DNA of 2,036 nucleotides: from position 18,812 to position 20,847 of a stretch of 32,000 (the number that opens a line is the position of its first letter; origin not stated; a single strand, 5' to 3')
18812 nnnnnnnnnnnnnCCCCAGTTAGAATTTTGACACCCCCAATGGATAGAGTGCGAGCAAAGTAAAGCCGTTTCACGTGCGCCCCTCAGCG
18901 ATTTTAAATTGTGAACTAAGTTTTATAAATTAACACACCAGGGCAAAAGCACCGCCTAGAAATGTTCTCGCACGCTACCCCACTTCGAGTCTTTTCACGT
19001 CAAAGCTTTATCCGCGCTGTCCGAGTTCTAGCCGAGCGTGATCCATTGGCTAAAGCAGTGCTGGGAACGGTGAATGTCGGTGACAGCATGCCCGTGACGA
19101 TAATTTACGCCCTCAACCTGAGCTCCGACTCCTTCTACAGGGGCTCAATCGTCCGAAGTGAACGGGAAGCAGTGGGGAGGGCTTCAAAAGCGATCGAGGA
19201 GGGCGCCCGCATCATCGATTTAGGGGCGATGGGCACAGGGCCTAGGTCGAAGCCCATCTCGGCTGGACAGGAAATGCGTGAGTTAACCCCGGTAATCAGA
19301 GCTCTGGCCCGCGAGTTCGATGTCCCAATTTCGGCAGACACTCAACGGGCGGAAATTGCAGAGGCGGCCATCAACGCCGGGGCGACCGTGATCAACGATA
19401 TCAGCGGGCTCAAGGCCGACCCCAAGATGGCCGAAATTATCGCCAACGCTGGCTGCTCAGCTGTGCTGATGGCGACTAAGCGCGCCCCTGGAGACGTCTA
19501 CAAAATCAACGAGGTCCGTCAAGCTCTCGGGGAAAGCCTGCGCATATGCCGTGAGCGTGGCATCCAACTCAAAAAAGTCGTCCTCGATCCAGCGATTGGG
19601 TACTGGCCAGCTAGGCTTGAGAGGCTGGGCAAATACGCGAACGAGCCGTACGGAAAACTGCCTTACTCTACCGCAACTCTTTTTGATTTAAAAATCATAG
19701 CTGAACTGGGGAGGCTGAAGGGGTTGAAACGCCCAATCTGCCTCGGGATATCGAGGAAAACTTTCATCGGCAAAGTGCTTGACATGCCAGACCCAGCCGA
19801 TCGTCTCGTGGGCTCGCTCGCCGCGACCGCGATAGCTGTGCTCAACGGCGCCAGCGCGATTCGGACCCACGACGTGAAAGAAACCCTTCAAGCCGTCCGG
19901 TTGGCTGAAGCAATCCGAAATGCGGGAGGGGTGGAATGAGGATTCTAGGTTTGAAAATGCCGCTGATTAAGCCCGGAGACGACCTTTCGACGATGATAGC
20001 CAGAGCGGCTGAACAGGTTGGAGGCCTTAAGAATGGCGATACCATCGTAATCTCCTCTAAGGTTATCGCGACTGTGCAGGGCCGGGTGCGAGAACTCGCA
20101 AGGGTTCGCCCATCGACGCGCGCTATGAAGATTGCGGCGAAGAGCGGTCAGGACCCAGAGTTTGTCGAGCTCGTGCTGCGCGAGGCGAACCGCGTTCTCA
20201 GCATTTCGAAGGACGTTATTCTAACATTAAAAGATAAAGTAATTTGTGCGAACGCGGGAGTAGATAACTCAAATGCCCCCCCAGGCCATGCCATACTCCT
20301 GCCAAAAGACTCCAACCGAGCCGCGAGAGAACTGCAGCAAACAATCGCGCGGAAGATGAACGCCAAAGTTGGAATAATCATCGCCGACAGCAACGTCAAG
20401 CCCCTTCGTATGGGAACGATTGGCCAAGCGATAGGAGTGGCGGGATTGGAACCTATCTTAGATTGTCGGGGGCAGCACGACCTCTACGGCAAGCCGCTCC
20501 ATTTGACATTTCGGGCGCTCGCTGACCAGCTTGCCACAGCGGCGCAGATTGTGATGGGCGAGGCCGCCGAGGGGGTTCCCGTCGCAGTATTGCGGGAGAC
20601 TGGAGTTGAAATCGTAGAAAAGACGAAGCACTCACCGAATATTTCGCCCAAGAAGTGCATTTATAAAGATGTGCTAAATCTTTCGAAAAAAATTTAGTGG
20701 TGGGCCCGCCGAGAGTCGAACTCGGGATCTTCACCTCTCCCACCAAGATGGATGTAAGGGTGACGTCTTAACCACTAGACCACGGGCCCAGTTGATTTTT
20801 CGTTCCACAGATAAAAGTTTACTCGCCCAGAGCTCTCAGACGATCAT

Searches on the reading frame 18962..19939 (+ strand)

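Call 42: search_protein_families(library=pfam, proteins=[window:18962-19939:+])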
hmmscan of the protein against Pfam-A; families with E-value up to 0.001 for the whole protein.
window:18962-19939:+ (325 aa): 1 family
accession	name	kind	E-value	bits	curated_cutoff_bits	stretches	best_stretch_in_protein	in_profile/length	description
PF00809.28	Pterin_bind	-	1.8e-55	188.7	25.5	2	51-214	4-175/244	Pterin binding enzyme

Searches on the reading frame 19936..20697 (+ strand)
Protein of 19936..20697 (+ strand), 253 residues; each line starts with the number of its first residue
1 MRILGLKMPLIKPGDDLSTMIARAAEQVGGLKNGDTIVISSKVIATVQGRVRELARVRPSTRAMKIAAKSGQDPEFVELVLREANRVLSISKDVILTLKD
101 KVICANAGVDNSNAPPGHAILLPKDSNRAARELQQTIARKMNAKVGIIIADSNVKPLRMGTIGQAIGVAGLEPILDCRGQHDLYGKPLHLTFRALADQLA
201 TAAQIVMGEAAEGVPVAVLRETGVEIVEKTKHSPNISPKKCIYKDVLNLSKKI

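Call 42: search_protein_families(library=pfam, proteins=[window:19936-20697:+])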
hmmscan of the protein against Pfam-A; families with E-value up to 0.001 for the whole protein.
window:19936-20697:+ (253 aa): 1 family
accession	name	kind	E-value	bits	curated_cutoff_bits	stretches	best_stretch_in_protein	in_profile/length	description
PF01996.21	F420_ligase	-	1.7e-68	230.9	25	1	5-220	1-217/218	F420-0:Gamma-glutamyl ligase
